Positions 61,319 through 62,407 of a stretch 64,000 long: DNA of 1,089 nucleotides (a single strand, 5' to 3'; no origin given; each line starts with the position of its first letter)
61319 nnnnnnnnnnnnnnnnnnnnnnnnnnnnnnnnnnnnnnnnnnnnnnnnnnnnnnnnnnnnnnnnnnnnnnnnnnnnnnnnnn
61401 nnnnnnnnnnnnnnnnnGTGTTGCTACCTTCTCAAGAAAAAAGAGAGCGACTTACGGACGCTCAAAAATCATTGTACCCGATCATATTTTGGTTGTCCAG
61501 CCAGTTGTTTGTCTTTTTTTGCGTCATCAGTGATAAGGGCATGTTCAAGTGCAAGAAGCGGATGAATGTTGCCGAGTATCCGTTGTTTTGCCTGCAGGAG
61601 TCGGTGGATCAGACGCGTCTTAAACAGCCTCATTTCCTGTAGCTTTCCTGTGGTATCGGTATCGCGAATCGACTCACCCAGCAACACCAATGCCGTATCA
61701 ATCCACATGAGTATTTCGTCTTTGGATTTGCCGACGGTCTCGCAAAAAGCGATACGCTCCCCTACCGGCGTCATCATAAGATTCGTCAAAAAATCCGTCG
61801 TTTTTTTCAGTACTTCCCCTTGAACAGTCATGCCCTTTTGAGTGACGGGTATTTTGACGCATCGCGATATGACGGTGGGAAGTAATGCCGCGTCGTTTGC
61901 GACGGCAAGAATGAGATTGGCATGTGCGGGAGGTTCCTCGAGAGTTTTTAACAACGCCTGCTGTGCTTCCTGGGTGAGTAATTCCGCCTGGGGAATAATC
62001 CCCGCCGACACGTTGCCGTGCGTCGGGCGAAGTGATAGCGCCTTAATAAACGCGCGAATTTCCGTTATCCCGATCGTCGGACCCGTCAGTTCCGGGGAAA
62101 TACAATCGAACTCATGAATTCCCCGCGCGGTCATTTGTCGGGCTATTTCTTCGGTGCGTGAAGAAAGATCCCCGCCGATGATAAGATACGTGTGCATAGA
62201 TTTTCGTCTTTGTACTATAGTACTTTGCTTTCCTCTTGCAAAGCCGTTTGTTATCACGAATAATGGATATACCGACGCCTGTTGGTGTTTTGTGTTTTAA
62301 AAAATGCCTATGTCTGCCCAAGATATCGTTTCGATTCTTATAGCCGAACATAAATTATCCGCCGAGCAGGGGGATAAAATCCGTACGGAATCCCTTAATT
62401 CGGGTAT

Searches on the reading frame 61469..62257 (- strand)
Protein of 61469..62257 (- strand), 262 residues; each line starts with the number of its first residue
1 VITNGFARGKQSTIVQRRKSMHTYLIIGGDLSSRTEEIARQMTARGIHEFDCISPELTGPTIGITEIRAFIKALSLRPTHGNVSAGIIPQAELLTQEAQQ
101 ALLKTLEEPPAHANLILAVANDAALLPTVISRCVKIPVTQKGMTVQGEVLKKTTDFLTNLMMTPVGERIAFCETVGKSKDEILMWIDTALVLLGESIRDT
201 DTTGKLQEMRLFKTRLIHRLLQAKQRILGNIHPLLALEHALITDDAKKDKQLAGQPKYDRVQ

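Call 82: search_protein_families(library=pfam, proteins=[window:61469-62257:-], max_evalue=0.001)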
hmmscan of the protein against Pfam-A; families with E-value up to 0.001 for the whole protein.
window:61469-62257:- (262 aa): 1 family
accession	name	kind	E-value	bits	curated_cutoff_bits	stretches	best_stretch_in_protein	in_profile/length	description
PF13177.12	DNA_pol3_delta2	-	4.6e-21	75.9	27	1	40-138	61-157/161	DNA polymerase III, delta subunit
